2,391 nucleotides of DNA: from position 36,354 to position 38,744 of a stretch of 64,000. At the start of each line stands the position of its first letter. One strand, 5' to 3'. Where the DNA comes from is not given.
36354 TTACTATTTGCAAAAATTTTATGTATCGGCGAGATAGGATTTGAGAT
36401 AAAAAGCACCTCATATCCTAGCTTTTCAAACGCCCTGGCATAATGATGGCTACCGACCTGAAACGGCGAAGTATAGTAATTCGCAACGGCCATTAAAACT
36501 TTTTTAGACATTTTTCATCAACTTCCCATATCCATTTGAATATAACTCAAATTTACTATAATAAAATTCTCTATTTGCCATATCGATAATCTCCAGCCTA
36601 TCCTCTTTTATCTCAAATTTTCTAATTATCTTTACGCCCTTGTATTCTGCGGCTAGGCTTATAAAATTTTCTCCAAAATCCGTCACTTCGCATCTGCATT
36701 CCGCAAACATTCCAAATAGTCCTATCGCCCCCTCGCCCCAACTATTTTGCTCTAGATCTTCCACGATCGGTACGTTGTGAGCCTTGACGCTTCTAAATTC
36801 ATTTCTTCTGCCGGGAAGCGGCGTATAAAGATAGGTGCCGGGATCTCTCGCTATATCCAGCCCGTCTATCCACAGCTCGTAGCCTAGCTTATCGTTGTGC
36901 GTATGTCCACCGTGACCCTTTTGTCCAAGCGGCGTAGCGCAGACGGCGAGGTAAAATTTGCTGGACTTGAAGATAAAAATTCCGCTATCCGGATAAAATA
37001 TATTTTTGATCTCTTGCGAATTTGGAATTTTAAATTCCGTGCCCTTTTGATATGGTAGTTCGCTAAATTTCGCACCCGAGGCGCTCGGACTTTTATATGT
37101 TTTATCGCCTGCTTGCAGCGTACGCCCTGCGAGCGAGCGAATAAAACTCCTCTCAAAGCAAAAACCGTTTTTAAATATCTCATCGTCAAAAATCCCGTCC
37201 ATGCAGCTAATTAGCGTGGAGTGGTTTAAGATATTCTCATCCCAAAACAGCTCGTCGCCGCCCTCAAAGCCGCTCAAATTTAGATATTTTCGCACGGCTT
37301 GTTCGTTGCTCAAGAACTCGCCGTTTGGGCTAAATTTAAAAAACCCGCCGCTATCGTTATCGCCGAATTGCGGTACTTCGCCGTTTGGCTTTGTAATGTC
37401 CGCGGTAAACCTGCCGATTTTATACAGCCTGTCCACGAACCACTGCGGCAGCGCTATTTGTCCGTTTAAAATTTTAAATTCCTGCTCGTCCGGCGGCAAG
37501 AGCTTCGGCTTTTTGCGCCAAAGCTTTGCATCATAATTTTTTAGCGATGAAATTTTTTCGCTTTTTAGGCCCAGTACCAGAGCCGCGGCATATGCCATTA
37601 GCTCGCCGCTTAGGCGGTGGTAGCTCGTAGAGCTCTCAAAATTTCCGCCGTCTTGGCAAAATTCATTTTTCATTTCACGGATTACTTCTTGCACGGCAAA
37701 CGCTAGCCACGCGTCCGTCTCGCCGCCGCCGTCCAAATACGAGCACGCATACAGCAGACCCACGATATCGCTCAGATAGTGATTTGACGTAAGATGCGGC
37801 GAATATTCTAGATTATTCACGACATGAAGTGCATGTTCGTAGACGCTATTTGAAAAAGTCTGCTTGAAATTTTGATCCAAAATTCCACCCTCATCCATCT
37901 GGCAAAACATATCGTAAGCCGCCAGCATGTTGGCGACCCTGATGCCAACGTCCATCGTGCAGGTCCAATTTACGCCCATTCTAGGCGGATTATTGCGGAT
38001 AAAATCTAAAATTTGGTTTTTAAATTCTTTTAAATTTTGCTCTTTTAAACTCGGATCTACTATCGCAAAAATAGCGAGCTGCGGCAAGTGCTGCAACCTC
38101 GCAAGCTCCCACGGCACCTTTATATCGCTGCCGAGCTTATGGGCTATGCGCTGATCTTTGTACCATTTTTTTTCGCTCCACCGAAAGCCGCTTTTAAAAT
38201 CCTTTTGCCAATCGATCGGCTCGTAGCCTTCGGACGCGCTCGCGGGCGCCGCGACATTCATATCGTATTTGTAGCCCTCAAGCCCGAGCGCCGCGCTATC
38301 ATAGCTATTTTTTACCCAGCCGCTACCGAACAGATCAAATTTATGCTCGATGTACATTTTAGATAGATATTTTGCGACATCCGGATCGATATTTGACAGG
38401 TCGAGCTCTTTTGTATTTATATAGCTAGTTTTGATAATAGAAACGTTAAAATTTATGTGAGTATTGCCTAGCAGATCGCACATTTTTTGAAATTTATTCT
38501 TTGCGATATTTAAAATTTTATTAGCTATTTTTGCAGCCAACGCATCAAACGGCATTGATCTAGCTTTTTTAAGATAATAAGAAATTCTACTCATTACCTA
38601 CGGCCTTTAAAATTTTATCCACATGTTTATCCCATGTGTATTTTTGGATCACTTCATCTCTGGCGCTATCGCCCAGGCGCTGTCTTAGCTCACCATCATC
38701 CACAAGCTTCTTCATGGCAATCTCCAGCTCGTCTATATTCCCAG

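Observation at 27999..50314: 22 kb Wzx/Wzy/Wzz-dependent heteropolysaccharide operon next to tRNA-Lys in a Campylobacter-like genome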

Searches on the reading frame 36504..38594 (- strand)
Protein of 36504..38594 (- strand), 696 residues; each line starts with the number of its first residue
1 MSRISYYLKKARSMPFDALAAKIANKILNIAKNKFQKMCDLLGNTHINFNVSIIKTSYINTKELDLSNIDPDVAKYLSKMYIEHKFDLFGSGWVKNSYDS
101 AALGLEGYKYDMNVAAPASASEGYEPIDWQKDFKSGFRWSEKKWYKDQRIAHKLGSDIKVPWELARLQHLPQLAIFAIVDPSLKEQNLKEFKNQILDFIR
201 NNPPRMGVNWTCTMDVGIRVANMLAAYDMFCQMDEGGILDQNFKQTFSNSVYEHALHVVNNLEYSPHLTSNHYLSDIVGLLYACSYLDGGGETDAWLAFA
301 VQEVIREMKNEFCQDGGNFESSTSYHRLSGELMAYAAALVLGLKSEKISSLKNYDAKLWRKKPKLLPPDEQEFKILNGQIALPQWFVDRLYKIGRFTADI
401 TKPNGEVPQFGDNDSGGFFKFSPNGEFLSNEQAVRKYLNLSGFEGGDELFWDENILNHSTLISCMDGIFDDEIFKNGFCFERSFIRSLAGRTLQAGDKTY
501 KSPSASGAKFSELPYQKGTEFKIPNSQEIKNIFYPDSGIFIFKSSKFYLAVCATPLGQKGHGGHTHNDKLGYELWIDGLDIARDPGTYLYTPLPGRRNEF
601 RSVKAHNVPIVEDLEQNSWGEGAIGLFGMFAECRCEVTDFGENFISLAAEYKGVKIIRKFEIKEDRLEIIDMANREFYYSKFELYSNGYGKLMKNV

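Call 6: search_protein_families(library=pfam, proteins=[window:36504-38594:-], max_evalue=0.01)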
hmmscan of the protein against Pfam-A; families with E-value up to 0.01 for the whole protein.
window:36504-38594:- (696 aa): 2 families
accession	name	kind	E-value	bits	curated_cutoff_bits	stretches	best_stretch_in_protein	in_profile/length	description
PF16889.11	Hepar_II_III_N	-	1.2e-18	68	22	1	125-329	82-262/340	Heparinase II/III N-terminus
PF07940.18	Hepar_II_III_C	-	4.5e-18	66.1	24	1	534-674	9-152/237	Heparinase II/III-like, C-terminal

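Call 9: search_protein_families(library=ncbifam, proteins=[window:36504-38594:-], max_evalue=0.001)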
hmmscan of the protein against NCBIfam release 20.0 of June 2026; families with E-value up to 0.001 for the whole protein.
window:36504-38594:- (696 aa): 1 family
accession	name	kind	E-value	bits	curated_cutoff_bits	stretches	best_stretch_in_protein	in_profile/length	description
NF045573.1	Hepsulflyase_CFB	equivalog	6e-10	38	700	1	157-350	123-313/651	heparin-sulfate lyase HepC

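Call 35: search_solved_structures(query=window:36504-38594:-, max_evalue=0.1)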
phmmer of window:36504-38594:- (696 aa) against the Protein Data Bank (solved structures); distinct sequences matched with E-value up to 0.1: 1.
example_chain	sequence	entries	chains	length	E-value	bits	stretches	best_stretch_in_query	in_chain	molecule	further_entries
5jmd_A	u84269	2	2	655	1.1e-08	37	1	125-334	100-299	Heparinase III protein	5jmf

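Call 47: find_homologous_proteins(query=window:36504-38594:-, max_evalue=1e-10)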
Query window:36504-38594:- (696 aa): 2815 proteins with E <= 1e-10 among 8000 candidates; the best 120 are listed.
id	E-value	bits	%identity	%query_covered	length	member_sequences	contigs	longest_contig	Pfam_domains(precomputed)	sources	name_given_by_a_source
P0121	0.0e+0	1495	91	100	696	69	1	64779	PF16889.12,PF07940.19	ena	-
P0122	0.0e+0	1487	91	100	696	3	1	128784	PF16889.12,PF07940.19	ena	-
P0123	0.0e+0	1472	90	100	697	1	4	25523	PF16889.12,PF07940.19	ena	-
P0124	0.0e+0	1470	90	100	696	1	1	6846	PF16889.12,PF07940.19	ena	-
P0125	0.0e+0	1461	89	100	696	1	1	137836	PF16889.12,PF07940.19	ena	-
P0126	0.0e+0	1455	89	100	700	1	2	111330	PF16889.12,PF07940.19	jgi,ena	-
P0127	0.0e+0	1442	89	100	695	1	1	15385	PF16889.12,PF07940.19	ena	-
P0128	0.0e+0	1439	88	100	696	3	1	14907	PF16889.12,PF07940.19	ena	-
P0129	0.0e+0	1433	88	99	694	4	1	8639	PF16889.12,PF07940.19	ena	-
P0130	0.0e+0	1430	89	98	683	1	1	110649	PF16889.12,PF07940.19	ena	-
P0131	0.0e+0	1422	87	100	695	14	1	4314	PF16889.12,PF07940.19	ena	-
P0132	0.0e+0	1418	87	100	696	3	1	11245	PF16889.12,PF07940.19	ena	-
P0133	0.0e+0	1418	88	99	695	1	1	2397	PF16889.12,PF07940.19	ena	-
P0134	0.0e+0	1415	88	99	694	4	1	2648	PF16889.12,PF07940.19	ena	-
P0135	0.0e+0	1414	86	100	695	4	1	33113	PF16889.12,PF07940.19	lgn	-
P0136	0.0e+0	1413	86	100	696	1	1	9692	PF16889.12,PF07940.19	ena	-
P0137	0.0e+0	1412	86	100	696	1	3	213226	PF16889.12,PF07940.19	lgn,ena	-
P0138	0.0e+0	1412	86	100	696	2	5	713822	PF16889.12,PF07940.19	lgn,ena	-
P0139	0.0e+0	1411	87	100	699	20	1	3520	PF16889.12,PF07940.19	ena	-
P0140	0.0e+0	1410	87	99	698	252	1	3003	PF16889.12,PF07940.19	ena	-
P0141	0.0e+0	1409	88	99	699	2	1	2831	PF16889.12,PF07940.19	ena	-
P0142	0.0e+0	1408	86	100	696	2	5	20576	PF16889.12,PF07940.19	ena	-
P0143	0.0e+0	1407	86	100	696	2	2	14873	PF16889.12,PF07940.19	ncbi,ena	-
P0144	0.0e+0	1404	86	100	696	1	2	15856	PF16889.12,PF07940.19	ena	-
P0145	0.0e+0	1403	86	100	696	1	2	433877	PF16889.12,PF07940.19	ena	-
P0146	0.0e+0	1401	85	100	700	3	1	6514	PF16889.12,PF07940.19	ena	-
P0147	0.0e+0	1398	87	99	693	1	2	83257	PF16889.12,PF07940.19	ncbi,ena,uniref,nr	ncbi:alginate lyase family protein [uncultured Campylobacter sp.]|uniref:alginate lyase family prote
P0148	0.0e+0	1398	85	100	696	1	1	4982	PF16889.12,PF07940.19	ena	-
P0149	0.0e+0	1397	86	100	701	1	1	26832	PF16889.12,PF07940.19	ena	-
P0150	0.0e+0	1397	85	100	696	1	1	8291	PF16889.12,PF07940.19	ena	-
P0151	0.0e+0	1396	87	100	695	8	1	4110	PF16889.12,PF07940.19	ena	-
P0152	0.0e+0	1396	87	99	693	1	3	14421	PF16889.12,PF07940.19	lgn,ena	-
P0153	0.0e+0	1394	87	99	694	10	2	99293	PF16889.12,PF07940.19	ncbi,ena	-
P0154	0.0e+0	1394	86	100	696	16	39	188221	PF16889.12,PF07940.19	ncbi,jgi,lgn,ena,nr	nr:alginate lyase family protein [uncultured Campylobacter sp.]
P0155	0.0e+0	1394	86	99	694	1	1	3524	PF16889.12,PF07940.19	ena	-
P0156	0.0e+0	1394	86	99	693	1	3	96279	PF16889.12,PF07940.19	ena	-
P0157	0.0e+0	1393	87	99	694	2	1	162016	PF16889.12,PF07940.19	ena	-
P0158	0.0e+0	1393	86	100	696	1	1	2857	PF16889.12,PF07940.19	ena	-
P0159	0.0e+0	1392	86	99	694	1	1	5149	PF16889.12,PF07940.19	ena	-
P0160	0.0e+0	1392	86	100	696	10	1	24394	PF16889.12,PF07940.19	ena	-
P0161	0.0e+0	1392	86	99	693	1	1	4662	PF16889.12,PF07940.19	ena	-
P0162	0.0e+0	1391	86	99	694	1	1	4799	PF16889.12,PF07940.19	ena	-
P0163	0.0e+0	1391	86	100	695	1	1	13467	PF16889.12,PF07940.19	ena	-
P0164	0.0e+0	1391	86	99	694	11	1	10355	PF16889.12,PF07940.19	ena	-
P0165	0.0e+0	1389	86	100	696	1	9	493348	PF16889.12,PF07940.19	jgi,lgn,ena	-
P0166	0.0e+0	1388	88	97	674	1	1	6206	PF16889.12,PF07940.19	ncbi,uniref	ncbi:alginate lyase family protein, partial [Campylobacter sp.]|uniref:alginate lyase family protein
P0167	0.0e+0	1388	86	100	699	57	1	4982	PF16889.12,PF07940.19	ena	-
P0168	0.0e+0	1387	85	100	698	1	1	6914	PF16889.12,PF07940.19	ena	-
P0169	0.0e+0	1385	85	100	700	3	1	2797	PF16889.12,PF07940.19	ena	-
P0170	0.0e+0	1385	86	100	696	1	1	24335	PF16889.12,PF07940.19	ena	-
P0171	0.0e+0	1384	86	99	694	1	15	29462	PF16889.12,PF07940.19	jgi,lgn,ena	-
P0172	0.0e+0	1384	86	99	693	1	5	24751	PF16889.12,PF07940.19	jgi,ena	jgi:hypothetical protein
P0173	0.0e+0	1382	86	99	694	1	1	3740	PF16889.12,PF07940.19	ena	-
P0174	0.0e+0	1382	85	100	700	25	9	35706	PF16889.12,PF07940.19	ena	-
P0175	0.0e+0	1382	86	99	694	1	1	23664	PF16889.12,PF07940.19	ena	-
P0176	0.0e+0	1381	86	99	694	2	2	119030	PF16889.12,PF07940.19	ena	-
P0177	0.0e+0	1379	85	99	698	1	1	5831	PF16889.12,PF07940.19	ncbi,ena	-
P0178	0.0e+0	1376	85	99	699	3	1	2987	PF16889.12,PF07940.19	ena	-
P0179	0.0e+0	1375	84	100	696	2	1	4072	PF16889.12,PF07940.19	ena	-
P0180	0.0e+0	1370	85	99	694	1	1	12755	PF16889.12,PF07940.19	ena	-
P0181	0.0e+0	1369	85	99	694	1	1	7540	PF16889.12,PF07940.19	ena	-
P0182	0.0e+0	1369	85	99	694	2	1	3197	PF16889.12,PF07940.19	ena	-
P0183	0.0e+0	1368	83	100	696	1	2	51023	PF16889.12,PF07940.19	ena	-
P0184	0.0e+0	1367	85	99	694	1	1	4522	PF16889.12,PF07940.19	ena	-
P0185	0.0e+0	1359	84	100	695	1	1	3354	PF16889.12,PF07940.19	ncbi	ncbi:MAG: alginate lyase family protein [Campylobacter sp.]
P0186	0.0e+0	1358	83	100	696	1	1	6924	PF16889.12,PF07940.19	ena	-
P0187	0.0e+0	1355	82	100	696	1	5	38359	PF16889.12,PF07940.19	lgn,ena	-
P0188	0.0e+0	1354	84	99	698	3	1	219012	PF16889.12,PF07940.19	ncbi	-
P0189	0.0e+0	1348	82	100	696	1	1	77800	PF16889.12,PF07940.19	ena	-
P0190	0.0e+0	1347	81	100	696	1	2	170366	PF16889.12,PF07940.19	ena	-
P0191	0.0e+0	1347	82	100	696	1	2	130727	PF16889.12,PF07940.19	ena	-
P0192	0.0e+0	1345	81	100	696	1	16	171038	PF16889.12,PF07940.19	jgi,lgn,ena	-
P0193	0.0e+0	1344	81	100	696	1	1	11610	PF16889.12,PF07940.19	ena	-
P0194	0.0e+0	1343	81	100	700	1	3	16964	PF16889.12,PF07940.19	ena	-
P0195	0.0e+0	1341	81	100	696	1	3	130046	PF16889.12,PF07940.19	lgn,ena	-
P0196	0.0e+0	1339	82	100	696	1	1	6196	PF16889.12,PF07940.19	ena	-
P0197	0.0e+0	1338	80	100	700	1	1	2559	PF16889.12,PF07940.19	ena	-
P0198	0.0e+0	1338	81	100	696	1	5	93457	PF16889.12,PF07940.19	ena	-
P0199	0.0e+0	1338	81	100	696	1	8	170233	PF16889.12,PF07940.19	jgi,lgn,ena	jgi:hypothetical protein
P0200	0.0e+0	1337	81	100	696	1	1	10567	PF16889.12,PF07940.19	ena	-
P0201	0.0e+0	1336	82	100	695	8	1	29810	PF16889.12,PF07940.19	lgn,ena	-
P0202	0.0e+0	1333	81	100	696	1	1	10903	PF16889.12,PF07940.19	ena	-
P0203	0.0e+0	1333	80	100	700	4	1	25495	PF16889.12,PF07940.19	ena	-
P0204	0.0e+0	1330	81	100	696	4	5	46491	PF16889.12,PF07940.19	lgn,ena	-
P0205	0.0e+0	1310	79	100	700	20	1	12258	PF16889.12,PF07940.19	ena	-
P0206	0.0e+0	1305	80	100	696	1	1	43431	PF16889.12,PF07940.19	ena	-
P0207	0.0e+0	1305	79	100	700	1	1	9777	PF16889.12,PF07940.19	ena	-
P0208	0.0e+0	1297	79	100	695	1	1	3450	PF16889.12,PF07940.19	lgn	-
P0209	0.0e+0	1293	79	100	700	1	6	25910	PF16889.12,PF07940.19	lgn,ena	-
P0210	0.0e+0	1290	80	97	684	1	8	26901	PF16889.12,PF07940.19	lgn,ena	-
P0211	0.0e+0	1289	80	97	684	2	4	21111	PF16889.12,PF07940.19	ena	-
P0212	0.0e+0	1289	80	97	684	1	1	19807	PF16889.12,PF07940.19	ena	-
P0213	0.0e+0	1287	79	100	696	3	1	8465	PF16889.12,PF07940.19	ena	-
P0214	0.0e+0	1285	80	97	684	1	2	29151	PF16889.12,PF07940.19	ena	-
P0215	0.0e+0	1276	78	99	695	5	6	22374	PF16889.12,PF07940.19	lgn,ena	-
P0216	0.0e+0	1269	78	100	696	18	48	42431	PF16889.12,PF07940.19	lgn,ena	-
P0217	0.0e+0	1244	77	100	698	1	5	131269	PF16889.12,PF07940.19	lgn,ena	-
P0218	0.0e+0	1242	76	100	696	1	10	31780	PF16889.12,PF07940.19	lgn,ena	-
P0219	0.0e+0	1235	76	98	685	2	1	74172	PF16889.12,PF07940.19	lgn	-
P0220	0.0e+0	1232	76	98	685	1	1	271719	PF16889.12,PF07940.19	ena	-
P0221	0.0e+0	1229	75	100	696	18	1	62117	PF16889.12,PF07940.19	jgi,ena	-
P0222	0.0e+0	1226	76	100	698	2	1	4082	PF16889.12,PF07940.19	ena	-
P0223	0.0e+0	1218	79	93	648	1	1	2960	PF16889.12,PF07940.19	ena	-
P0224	0.0e+0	1215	76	99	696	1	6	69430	PF16889.12,PF07940.19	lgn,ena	-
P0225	0.0e+0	1214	75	99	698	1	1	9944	PF16889.12,PF07940.19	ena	-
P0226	0.0e+0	1214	75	99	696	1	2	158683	PF16889.12,PF07940.19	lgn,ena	-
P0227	0.0e+0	1213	75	99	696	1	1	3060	PF16889.12,PF07940.19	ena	-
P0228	0.0e+0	1211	75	99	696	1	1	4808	PF16889.12,PF07940.19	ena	-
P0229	0.0e+0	1209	75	99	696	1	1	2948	PF16889.12,PF07940.19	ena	-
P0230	0.0e+0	1207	85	87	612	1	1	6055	PF16889.12,PF07940.19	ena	-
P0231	0.0e+0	1206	75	99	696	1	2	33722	PF16889.12,PF07940.19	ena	-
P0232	0.0e+0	1202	75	99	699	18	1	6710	PF16889.12,PF07940.19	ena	-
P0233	0.0e+0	1127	80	84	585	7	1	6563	PF16889.12,PF07940.19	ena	-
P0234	0.0e+0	1074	66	99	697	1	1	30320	PF16889.12,PF07940.19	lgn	-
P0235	0.0e+0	1074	66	99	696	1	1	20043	PF16889.12,PF07940.19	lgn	-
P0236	0.0e+0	1069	66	100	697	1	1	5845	PF16889.12,PF07940.19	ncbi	-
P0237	0.0e+0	1069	88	75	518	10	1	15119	PF16889.12,PF07940.19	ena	-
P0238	0.0e+0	1068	66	98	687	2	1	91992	PF16889.12,PF07940.19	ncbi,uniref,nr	ncbi:alginate lyase family protein [Campylobacter mucosalis]|uniref:alginate lyase family protein n=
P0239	0.0e+0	1067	67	99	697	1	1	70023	PF16889.12,PF07940.19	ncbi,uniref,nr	ncbi:Heparinase II/III-like protein [Aliarcobacter thereius]|uniref:Heparinase II/III-like protein n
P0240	0.0e+0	1064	65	99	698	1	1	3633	PF16889.12,PF07940.19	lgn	-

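Call 65: predict_structure(alignment_id=A1)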
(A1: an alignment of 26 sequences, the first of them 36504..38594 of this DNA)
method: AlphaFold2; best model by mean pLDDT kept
length: 696 residues; sequences in the alignment: 26
mean_pLDDT: 58.7   pTM: 0.56
mean pLDDT of the five models: 58.7, 48.4, 43.0, 43.0, 38.2
residues with pLDDT >= 90: 44; 70-90: 227; 50-70: 149; < 50: 276
segments of 3 or more residues with pLDDT < 50: 39-48, 84-165, 203-214, 314-326, 397-401, 405-426, 449-505, 555-569, 583-587, 591-605, 613-630, 682-696
pLDDT, mean of each block of 10 residues (from residue 1): 64 78 78 58 45 85 66 64 43 22 22 24 29 26 31 29 52 81 90 75 40 56 87 88 85 78 57 75 89 92 83 40 46 76 89 86 83 88 74 53 49 33 44 60 55 34 32 38 42 31 45 79 73 59 76 49 38 69 46 39 47 41 37 68 80 78 88 77 33 29
secondary structure, 60 per line:
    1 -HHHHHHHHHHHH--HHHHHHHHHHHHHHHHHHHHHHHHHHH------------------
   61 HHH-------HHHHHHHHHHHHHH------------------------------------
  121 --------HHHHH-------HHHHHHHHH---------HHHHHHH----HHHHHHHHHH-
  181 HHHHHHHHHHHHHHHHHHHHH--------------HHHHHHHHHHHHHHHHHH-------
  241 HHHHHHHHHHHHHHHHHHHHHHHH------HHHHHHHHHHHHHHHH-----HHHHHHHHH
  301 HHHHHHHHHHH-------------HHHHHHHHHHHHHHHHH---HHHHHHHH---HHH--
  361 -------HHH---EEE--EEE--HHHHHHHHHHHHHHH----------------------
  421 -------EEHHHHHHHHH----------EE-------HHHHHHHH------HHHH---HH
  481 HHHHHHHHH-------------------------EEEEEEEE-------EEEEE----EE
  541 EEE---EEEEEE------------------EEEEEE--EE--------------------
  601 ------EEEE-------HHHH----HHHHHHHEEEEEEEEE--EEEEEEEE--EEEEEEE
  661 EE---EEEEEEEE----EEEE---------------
elements in order (helices of 4 or more, strands of 3 or more residues): H2-13 H16-42 H71-84 H129-133 H141-149 H159-165 H170-179 H181-201 H216-233 H241-264 H271-286 H292-311 H325-341 H345-352 E374-376 E379-381 H384-398 H430-438 H458-465 H472-475 H479-489 E515-522 E530-534 E539-543 E547-552 E571-576 E607-610 H618-621 H626-632 E633-641 E644-651 E654-662 E666-673 E678-681

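Call 69: fold_search(model_id=the predicted structure, library=pdb)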
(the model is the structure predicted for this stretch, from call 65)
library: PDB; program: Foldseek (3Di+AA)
matches with E <= 10: 427; with E <= 0.001: 10
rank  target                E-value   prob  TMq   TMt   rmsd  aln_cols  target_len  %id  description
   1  5jmd                  1.8e-08  1.00  0.30  0.31  13.1       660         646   15  Heparinase III-BT4657 gene product, Methylated Lysines (released 2016-05-25)
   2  5jmf                  1.4e-07  1.00  0.31  0.34  13.1       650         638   14  Heparinase III-BT4657 gene product (released 2016-05-25)
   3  4fnv                  2.3e-06  1.00  0.33  0.34  13.3       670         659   15  Crystal Structure of Heparinase III (released 2012-11-28)
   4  4mmh                  3.5e-06  1.00  0.28  0.30  12.9       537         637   13  Crystal structure of heparan sulfate lyase HepC from Pedobacter heparinus (released 2014-01-29)
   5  4mmi                  5.6e-06  1.00  0.29  0.31  17.7       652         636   13  Crystal structure of heparan sulfate lyase HepC mutant from Pedobacter heparinus (released 2014-01-29)
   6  4ojz_A                5.6e-05  1.00  0.28  0.28  18.0       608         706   11  Crystal Structure of Alg17c Mutant Y258A Complexed with Alginate Trisaccharide (released 2014-01-29)
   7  4nei_A                7.5e-05  1.00  0.30  0.29  14.6       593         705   12  Alg17c PL17 Family Alginate Lyase (released 2014-01-29)
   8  4ok4_A                8.3e-05  1.00  0.30  0.29  14.5       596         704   12  Crystal Structure of Alg17c Mutant H202L (released 2014-01-29)
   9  4ok4_B                1.1e-04  1.00  0.29  0.29  14.7       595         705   11  Crystal Structure of Alg17c Mutant H202L (released 2014-01-29)
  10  4ojz_B                4.8e-04  1.00  0.31  0.31  16.3       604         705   11  Crystal Structure of Alg17c Mutant Y258A Complexed with Alginate Trisaccharide (released 2014-01-29)
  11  7bjt_A                2.1e-03  0.99  0.27  0.26  16.3       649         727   10  Structure-function analysis of a new PL17 oligoalginate lyase from the marine bacterium Zobellia galactanivorans DsijT (released 2021-07-14)
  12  7bm6_A                2.4e-03  0.96  0.24  0.23  17.3       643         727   11  Structure-function analysis of a new PL17 oligoalginate lyase from the marine bacterium Zobellia galactanivorans DsijT (released 2021-07-14)
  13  6jp4_A                3.4e-03  0.99  0.27  0.25  14.9       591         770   13  Crystal structure of the catalytic domain of a multi-domain alginate lyase Dp0100 from thermophilic bacterium Defluvii (released 2019-10-30)
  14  6hzn_A                3.8e-03  0.97  0.27  0.25  14.9       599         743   10  Crystal structure of human dermatan sulfate epimerase 1 (released 2020-01-22)
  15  6jpn_A                5.3e-03  0.98  0.28  0.25  19.4       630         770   12  Crystal structure of the catalytic domain of a multi-domain alginate lyase Dp0100 from thermophilic bacterium Defluvii (released 2019-10-30)
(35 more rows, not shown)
